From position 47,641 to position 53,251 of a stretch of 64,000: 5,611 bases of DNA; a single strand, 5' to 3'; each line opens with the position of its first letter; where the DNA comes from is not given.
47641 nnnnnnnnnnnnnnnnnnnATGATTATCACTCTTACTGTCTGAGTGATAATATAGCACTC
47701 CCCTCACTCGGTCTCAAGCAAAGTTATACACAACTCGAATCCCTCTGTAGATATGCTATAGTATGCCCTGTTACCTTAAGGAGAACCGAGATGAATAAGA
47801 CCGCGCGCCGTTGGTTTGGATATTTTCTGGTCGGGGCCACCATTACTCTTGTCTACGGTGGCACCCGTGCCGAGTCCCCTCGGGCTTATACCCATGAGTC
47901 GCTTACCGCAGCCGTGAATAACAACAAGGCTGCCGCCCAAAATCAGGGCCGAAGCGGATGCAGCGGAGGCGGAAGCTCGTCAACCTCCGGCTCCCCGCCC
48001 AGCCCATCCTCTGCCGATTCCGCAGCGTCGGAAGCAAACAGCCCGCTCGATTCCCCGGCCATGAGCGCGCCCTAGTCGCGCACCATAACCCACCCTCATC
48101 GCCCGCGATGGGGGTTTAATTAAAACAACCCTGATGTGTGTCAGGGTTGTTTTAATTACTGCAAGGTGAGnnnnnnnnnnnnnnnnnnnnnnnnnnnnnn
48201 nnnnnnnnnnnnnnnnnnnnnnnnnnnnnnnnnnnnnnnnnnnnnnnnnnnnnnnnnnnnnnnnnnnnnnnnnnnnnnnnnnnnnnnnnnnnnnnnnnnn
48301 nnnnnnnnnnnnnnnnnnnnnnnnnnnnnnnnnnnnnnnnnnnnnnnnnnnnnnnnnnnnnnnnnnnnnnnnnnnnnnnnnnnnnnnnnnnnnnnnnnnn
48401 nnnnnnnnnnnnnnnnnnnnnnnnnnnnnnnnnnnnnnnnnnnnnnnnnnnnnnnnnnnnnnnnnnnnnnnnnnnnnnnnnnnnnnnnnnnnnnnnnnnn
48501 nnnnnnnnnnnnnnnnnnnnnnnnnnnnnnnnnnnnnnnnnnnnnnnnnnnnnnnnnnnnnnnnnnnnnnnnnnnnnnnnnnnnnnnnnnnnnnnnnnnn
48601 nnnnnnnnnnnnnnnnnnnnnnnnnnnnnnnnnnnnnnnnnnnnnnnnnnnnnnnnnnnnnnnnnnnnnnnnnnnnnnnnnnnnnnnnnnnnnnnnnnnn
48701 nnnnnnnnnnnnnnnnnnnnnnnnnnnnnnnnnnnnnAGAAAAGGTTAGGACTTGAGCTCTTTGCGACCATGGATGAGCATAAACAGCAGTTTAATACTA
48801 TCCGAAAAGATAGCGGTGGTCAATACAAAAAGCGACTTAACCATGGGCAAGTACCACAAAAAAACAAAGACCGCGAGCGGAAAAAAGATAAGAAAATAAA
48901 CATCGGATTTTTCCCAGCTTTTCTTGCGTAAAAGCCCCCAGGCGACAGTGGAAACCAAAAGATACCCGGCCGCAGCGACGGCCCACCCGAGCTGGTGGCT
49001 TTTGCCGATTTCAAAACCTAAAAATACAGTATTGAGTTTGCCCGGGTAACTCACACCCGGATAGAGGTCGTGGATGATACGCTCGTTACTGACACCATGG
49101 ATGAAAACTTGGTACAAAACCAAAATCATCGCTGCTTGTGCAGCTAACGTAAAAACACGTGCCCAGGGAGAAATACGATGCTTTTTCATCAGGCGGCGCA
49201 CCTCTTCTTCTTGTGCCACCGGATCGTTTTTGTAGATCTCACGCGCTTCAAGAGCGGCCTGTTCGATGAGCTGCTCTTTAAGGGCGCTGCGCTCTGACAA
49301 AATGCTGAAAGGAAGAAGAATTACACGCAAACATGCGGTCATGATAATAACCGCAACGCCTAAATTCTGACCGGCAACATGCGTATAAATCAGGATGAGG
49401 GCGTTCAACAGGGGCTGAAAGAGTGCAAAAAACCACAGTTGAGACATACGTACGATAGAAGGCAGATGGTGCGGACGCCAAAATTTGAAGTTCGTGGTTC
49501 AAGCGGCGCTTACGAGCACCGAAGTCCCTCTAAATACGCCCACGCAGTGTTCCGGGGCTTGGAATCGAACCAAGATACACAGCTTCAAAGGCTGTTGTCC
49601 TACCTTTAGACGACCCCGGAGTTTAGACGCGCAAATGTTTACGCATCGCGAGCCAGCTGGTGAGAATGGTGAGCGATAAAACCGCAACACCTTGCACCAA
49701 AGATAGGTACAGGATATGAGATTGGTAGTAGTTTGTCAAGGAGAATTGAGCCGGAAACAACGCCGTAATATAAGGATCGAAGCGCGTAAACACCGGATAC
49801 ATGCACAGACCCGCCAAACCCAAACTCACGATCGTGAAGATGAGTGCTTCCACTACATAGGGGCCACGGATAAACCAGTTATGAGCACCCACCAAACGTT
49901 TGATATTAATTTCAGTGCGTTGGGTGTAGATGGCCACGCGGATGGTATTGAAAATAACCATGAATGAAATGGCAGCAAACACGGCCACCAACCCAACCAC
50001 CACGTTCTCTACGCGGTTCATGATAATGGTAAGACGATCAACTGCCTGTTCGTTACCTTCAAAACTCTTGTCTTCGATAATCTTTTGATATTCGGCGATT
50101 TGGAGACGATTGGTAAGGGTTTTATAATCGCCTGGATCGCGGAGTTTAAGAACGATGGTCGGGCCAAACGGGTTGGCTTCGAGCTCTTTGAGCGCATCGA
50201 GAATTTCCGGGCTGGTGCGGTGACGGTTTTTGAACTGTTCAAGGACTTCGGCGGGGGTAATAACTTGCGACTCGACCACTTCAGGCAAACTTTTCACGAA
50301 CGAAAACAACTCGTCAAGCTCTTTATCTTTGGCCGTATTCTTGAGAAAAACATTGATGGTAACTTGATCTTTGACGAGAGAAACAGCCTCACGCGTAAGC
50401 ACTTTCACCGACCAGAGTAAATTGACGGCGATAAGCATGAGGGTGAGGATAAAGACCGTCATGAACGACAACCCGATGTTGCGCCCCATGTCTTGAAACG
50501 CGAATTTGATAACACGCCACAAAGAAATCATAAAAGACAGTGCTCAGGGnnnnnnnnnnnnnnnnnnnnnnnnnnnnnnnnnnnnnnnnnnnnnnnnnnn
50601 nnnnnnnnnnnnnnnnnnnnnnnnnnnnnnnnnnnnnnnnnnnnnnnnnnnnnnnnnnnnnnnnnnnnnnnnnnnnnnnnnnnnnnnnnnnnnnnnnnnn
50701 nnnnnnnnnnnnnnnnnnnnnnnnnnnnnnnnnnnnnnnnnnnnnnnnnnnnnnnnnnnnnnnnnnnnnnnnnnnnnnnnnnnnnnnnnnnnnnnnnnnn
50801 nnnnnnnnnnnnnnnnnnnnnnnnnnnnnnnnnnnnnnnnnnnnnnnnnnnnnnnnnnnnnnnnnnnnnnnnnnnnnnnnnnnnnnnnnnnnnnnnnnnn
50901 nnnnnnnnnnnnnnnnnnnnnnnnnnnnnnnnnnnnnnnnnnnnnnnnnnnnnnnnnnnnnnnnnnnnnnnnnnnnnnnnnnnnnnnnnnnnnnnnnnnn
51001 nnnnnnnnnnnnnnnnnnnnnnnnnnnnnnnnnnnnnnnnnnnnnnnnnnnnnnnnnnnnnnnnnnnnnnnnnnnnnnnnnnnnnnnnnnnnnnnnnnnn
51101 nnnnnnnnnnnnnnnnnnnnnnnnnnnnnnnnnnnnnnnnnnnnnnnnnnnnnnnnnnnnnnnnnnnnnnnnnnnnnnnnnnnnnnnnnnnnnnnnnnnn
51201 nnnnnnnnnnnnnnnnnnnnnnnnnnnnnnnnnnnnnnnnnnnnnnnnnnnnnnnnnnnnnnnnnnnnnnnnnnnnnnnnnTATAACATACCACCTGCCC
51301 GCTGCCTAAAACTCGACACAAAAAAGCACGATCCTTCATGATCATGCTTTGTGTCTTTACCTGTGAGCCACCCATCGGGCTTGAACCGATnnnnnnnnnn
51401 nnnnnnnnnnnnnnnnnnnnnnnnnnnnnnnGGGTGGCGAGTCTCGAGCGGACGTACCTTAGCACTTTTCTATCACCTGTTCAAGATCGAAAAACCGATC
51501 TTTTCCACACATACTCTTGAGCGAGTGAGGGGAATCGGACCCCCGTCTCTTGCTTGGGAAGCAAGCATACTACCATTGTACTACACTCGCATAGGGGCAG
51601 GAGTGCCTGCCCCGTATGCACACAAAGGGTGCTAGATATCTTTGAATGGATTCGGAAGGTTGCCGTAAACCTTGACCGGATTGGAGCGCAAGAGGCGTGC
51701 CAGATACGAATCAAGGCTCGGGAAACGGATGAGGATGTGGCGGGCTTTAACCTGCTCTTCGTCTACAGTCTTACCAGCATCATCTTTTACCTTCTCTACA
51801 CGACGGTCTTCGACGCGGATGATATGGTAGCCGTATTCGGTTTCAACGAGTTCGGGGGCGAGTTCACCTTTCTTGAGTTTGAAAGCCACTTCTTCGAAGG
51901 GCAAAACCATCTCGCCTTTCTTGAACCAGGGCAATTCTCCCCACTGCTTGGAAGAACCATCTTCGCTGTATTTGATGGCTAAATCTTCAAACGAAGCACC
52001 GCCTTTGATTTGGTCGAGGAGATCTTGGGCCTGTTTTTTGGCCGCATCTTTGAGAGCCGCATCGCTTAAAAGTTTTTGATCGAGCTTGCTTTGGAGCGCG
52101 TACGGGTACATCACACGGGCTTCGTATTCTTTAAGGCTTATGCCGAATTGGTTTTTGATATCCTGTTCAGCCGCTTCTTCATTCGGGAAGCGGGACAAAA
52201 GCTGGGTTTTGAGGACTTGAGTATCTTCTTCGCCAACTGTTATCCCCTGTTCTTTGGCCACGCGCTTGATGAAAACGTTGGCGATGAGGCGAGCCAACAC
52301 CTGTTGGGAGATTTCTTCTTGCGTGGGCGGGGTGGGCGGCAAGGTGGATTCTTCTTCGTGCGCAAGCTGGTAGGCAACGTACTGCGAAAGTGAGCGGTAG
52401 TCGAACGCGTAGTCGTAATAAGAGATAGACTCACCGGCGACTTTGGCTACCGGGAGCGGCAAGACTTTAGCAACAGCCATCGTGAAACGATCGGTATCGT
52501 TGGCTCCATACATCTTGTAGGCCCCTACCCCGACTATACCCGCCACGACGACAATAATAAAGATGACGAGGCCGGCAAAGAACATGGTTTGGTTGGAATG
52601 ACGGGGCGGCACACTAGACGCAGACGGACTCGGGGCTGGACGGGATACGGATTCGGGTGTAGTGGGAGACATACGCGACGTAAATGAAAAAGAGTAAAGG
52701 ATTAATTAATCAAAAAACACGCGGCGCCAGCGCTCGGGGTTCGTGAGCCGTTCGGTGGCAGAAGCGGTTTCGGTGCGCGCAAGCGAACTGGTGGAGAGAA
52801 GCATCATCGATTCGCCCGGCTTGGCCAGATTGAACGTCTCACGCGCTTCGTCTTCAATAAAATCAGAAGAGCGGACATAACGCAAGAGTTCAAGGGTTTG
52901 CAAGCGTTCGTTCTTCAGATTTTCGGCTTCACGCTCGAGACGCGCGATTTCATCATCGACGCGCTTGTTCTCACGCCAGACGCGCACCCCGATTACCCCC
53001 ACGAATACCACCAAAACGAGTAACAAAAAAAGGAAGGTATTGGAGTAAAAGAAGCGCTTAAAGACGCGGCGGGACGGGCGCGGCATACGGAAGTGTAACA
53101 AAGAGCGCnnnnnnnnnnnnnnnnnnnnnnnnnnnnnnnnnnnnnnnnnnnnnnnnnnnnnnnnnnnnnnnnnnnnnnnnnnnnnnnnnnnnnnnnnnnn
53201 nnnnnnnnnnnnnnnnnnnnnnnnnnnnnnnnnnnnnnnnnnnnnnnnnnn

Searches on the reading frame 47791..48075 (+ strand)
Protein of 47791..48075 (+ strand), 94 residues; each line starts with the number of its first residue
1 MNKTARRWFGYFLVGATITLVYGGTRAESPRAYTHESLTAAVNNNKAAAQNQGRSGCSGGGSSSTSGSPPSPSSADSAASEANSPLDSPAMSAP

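Call 37: search_protein_families(library=ncbifam, proteins=[window:47791-48075:+], max_evalue=1)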
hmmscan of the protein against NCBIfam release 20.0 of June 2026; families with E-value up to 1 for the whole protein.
window:47791-48075:+ (94 aa): 0 families

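Call 71: search_protein_families(library=pfam, proteins=[window:47791-48075:+], max_evalue=0.1)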
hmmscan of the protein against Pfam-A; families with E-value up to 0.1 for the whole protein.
window:47791-48075:+ (94 aa): 1 family
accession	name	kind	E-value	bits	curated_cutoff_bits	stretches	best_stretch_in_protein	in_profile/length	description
PF20372.3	DUF6667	-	0.0051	17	27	1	25-86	167-228/252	Family of unknown function (DUF6667)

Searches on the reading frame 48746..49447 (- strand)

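Call 63: search_protein_families(library=pfam, proteins=[window:48746-49447:-], max_evalue=0.00001)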
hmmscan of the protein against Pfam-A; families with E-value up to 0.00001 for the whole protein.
window:48746-49447:- (233 aa): 1 family
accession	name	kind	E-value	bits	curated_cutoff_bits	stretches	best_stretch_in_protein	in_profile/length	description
PF02096.25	60KD_IMP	-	9.1e-17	61.9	35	1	30-215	2-154/163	60Kd inner membrane protein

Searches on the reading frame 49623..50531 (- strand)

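Call 63: search_protein_families(library=pfam, proteins=[window:49623-50531:-], max_evalue=0.00001)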
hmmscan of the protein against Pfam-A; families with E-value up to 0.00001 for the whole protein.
window:49623-50531:- (302 aa): 2 families
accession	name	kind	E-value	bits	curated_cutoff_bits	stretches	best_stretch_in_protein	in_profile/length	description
PF02687.27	FtsX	-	6.5e-13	49.2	25.5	1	181-298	3-114/120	FtsX-like permease C-terminal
PF18075.7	FtsX_ECD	-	1.2e-11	45.5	23.5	1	57-144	1-88/96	FtsX extracellular domain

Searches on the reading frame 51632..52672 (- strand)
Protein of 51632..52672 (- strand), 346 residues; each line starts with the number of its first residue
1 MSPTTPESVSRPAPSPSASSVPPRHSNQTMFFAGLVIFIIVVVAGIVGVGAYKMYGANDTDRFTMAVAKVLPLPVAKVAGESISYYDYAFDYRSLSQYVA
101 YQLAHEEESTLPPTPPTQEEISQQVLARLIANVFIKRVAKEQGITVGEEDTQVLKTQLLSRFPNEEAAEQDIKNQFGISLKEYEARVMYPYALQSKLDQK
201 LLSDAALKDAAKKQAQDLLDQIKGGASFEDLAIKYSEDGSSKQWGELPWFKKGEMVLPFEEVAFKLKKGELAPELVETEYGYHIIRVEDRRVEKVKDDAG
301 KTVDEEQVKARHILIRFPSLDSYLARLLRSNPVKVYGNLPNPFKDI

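Call 64: search_protein_families(library=pfam, proteins=[window:51632-52672:-], max_evalue=0.00001)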
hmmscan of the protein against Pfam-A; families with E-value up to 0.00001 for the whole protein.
window:51632-52672:- (346 aa): 5 families
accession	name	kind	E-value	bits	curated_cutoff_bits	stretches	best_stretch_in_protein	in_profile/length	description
PF13616.12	Rotamase_3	-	9.9e-26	91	22.5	1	206-290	31-115/116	PPIC-type PPIASE domain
PF00639.27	Rotamase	-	1.8e-21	77.3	21.7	1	205-289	12-97/97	PPIC-type PPIASE domain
PF13624.11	SurA_N_3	-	1.2e-10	41.9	27.2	1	28-150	10-112/162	SurA-like N-terminal domain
PF13623.11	SurA_N_2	-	5.5e-09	36.5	28.5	1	74-152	42-116/145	SurA-like N-terminal domain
PF13145.12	Rotamase_2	-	6.7e-08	33.8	27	1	207-296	30-114/121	PPIC-type PPIASE domain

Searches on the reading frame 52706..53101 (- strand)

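Call 64: search_protein_families(library=pfam, proteins=[window:52706-53101:-], max_evalue=0.00001)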
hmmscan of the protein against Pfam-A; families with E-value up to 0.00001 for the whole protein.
window:52706-53101:- (131 aa): 1 family
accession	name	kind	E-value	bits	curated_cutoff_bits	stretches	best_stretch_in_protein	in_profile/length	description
PF04977.20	DivIC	-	8.5e-11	42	28.9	1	27-99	1-74/80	Septum formation initiator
